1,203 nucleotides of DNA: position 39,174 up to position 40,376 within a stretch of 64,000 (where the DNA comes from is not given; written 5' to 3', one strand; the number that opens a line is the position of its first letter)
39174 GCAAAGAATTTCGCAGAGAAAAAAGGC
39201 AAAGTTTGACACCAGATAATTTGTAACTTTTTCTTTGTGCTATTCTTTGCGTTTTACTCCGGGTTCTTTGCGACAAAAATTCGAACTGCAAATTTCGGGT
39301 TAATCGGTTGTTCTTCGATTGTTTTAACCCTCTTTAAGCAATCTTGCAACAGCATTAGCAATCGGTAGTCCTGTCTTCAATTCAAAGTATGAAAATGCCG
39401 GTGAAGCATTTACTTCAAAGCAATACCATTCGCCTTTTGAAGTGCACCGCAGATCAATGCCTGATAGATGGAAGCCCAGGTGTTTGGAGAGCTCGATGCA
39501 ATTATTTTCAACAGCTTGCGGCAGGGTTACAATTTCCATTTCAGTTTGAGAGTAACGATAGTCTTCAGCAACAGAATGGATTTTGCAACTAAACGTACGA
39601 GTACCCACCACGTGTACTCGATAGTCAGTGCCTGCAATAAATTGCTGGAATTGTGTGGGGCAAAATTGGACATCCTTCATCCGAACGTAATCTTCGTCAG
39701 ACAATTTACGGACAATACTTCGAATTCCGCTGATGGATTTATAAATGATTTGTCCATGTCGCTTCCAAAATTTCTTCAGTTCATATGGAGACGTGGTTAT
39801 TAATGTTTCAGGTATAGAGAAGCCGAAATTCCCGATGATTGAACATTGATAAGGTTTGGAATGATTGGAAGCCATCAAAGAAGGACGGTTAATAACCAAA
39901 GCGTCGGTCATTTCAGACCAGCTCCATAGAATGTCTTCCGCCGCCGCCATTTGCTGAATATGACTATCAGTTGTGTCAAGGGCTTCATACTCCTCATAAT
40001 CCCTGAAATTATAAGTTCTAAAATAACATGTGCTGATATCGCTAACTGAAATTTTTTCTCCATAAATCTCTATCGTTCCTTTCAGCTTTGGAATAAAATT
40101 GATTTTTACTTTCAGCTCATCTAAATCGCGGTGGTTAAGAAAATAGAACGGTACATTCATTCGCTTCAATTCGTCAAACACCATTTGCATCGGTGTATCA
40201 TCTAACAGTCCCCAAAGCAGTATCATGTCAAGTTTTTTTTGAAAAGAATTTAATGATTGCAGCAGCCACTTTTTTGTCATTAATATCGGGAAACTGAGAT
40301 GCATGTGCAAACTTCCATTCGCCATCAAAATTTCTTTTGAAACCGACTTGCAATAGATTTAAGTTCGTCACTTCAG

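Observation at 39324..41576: Translationally coupled trio: candidate substrate protein plus two ATP-grasp-type proteins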

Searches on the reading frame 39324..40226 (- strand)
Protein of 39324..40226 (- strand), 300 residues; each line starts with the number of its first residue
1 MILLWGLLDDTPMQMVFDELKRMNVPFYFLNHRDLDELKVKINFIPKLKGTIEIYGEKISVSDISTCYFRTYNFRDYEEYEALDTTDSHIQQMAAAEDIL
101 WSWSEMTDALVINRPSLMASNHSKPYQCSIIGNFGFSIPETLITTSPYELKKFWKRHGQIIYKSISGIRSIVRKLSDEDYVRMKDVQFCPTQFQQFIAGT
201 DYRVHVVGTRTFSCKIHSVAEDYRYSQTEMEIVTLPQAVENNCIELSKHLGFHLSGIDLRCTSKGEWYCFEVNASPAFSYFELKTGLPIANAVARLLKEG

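Call 3: search_protein_families(library=pfam, proteins=[window:39324-40226:-], max_evalue=0.1)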
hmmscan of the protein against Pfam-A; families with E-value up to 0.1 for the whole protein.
window:39324-40226:- (300 aa): 6 families
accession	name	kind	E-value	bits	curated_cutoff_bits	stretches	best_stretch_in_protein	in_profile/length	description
PF08443.16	RimK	-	1.7e-05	25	21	1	191-295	79-186/188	RimK-like ATP-grasp domain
PF14398.11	ATPgrasp_YheCD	-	0.00033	20.4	26.8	0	236-282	186-233/255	YheC/D like ATP-grasp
PF02655.19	ATP-grasp_3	-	0.0038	17.8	23.2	1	135-274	15-155/160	ATP-grasp domain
PF02955.21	GSH-S_ATP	-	0.01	15.7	23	1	133-168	7-42/175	Prokaryotic glutathione synthetase, ATP-grasp domain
PF16190.11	E1_FCCH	-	0.012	16.1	29.5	0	174-223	15-60/70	Ubiquitin-activating enzyme E1 FCCH domain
PF07478.18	Dala_Dala_lig_C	-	0.033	14.1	24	1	201-280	95-180/204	D-ala D-ala ligase C-terminus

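Call 4: search_protein_families(library=ncbifam, proteins=[window:39324-40226:-], max_evalue=0.1)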
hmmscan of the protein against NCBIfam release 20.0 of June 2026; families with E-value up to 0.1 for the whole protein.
window:39324-40226:- (300 aa): 12 families
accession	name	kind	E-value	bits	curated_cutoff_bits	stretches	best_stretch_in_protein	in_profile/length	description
TIGR04187.1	GRASP_SAV_5884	subfamily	1.5e-39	136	350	1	7-297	7-311/312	ATP-grasp ribosomal peptide maturase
TIGR04185.1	ATPgraspMvdC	equivalog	3.5e-22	79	425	1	12-297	12-316/318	MvdC family ATP-grasp ribosomal peptide maturase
TIGR04184.1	ATPgraspMvdD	equivalog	2.3e-21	76.3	475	1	47-297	49-319/321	MvdD family ATP-grasp ribosomal peptide maturase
TIGR00768.1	rimK_fam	subfamily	9.3e-12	44.9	143.4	1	102-295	66-274/276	RimK family alpha-L-glutamate ligase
NF040720.1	MptN_Meth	equivalog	1.6e-09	37.3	350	1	75-293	54-286/291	tetrahydromethanopterin:alpha-L-glutamate ligase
TIGR02144.1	LysX_arch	equivalog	1.4e-05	24.3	275.6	1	82-296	44-274/281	lysine biosynthesis protein LysX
TIGR01380.1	glut_syn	equivalog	2.1e-05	23.7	299.05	1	105-172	105-170/312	glutathione synthase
NF003573.0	PRK05246.1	equivalog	5.8e-05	22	272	1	106-167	107-164/316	glutathione synthase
TIGR04192.1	GRASP_w_spasm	equivalog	0.00011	21.6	230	1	10-281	9-302/318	grasp-with-spasm system ATP-grasp peptide maturase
NF005315.0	PRK06849.1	equivalog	0.0003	19.9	406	1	115-207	108-204/389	hypothetical protein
NF007764.0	PRK10446.1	equivalog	0.00057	19.3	331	1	194-296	180-285/300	30S ribosomal protein S6--L-glutamate ligase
NF009110.0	PRK12458.1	subfamily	0.06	12.3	408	1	105-167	117-178/349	glutathione synthetase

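Call 6: search_solved_structures(query=window:39324-40226:-, max_evalue=0.01, show_alignments=2)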
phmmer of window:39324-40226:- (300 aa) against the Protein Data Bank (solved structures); distinct sequences matched with E-value up to 0.01: 9.
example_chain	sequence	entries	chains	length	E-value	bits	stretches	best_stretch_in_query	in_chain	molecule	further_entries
7drm_A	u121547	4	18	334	2.4e-23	86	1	97-291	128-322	ATP-grasp domain-containing protein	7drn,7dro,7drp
7mgv_A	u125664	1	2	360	8.9e-18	67.7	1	47-285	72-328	CdnC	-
5ig9_A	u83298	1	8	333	1.6e-11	47.2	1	26-297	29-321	ATP grasp ligase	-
9bou_A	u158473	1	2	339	8.3e-10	41.5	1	99-297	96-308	MvdD-like pre-ATP grasp domain-containing protein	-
5ig8_A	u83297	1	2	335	4.8e-08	35.7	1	101-297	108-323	ATP grasp ligase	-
7m4s_A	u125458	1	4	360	7.1e-07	31.9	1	103-297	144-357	AMdnB protein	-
1glv_A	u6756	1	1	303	0.00041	22.8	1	105-169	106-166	GLUTATHIONE SYNTHASE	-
1gsa_A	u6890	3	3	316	0.00042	22.8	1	105-169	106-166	GLUTATHIONE SYNTHETASE | GLUTATHIONE BIOSYNTHETIC LIGASE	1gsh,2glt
7qyr_A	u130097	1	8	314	0.0038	19.6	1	107-298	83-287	Probable alpha-L-glutamate ligase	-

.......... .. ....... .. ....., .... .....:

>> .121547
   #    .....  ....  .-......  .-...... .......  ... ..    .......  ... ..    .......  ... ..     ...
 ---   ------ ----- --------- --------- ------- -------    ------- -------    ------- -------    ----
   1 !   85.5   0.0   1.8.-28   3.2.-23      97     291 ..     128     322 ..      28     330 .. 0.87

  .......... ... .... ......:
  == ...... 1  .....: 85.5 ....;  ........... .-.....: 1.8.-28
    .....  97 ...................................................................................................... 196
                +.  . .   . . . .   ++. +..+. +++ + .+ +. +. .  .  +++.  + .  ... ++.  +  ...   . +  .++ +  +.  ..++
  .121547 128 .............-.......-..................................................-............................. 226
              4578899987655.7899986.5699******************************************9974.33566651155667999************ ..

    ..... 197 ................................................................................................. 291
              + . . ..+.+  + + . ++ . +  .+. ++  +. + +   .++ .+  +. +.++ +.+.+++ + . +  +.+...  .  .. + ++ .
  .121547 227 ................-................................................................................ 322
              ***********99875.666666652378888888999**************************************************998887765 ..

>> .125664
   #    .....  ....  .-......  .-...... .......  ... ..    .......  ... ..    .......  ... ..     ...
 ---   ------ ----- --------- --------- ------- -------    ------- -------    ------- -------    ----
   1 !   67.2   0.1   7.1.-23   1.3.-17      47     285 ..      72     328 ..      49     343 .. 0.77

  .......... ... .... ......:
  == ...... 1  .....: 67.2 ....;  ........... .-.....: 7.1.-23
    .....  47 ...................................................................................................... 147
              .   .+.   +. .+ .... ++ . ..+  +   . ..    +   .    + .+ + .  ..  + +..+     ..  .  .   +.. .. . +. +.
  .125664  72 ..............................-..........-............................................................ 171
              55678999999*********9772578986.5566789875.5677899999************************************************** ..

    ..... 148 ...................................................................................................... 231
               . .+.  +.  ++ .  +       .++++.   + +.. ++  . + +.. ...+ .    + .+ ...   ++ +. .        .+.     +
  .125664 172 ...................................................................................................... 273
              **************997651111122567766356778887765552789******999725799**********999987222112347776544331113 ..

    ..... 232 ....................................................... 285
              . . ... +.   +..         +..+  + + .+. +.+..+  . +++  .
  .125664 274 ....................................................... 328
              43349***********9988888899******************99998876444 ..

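Call 119: search_protein_families(library=ncbifam, alignment_id=A3, max_evalue=0.00001)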
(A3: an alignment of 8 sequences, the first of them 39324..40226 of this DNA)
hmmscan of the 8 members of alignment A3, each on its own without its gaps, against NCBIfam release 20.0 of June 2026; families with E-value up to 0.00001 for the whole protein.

A. member 1, window:39324-40226:- (300 aa): 5 families
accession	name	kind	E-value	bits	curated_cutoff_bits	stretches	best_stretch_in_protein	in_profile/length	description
TIGR04187.1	GRASP_SAV_5884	subfamily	1.5e-39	136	350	1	7-297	7-311/312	ATP-grasp ribosomal peptide maturase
TIGR04185.1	ATPgraspMvdC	equivalog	3.5e-22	79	425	1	12-297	12-316/318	MvdC family ATP-grasp ribosomal peptide maturase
TIGR04184.1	ATPgraspMvdD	equivalog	2.3e-21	76.3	475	1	47-297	49-319/321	MvdD family ATP-grasp ribosomal peptide maturase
TIGR00768.1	rimK_fam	subfamily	9.3e-12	44.9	143.4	1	102-295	66-274/276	RimK family alpha-L-glutamate ligase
NF040720.1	MptN_Meth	equivalog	1.6e-09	37.3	350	1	75-293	54-286/291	tetrahydromethanopterin:alpha-L-glutamate ligase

B. families by the number of members that match (of 8 scanned): 12 families
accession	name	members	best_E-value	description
TIGR04187.1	GRASP_SAV_5884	8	4.7e-45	ATP-grasp ribosomal peptide maturase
TIGR04184.1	ATPgraspMvdD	8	5.3e-26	MvdD family ATP-grasp ribosomal peptide maturase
TIGR04185.1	ATPgraspMvdC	8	1.4e-23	MvdC family ATP-grasp ribosomal peptide maturase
TIGR00768.1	rimK_fam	8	1.6e-18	RimK family alpha-L-glutamate ligase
NF040720.1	MptN_Meth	8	9.1e-13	tetrahydromethanopterin:alpha-L-glutamate ligase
TIGR02144.1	LysX_arch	5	6.1e-13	lysine biosynthesis protein LysX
TIGR01380.1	glut_syn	3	7.3e-08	glutathione synthase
NF007764.0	PRK10446.1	2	5.7e-08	30S ribosomal protein S6--L-glutamate ligase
NF003573.0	PRK05246.1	2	9.3e-08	glutathione synthase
TIGR04356.1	grasp_GAK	1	1.2e-06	GAK system ATP-grasp enzyme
NF002378.0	PRK01372.1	1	6.4e-06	D-alanine--D-alanine ligase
TIGR03103.1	trio_acet_GNAT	1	7.2e-06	N-acetylglutaminylglutamine synthetase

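Call 120: search_protein_families(library=padloc, proteins=[window:39324-40226:-], max_evalue=0.01)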
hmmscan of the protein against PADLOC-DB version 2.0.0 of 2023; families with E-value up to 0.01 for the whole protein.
window:39324-40226:- (300 aa): 0 families
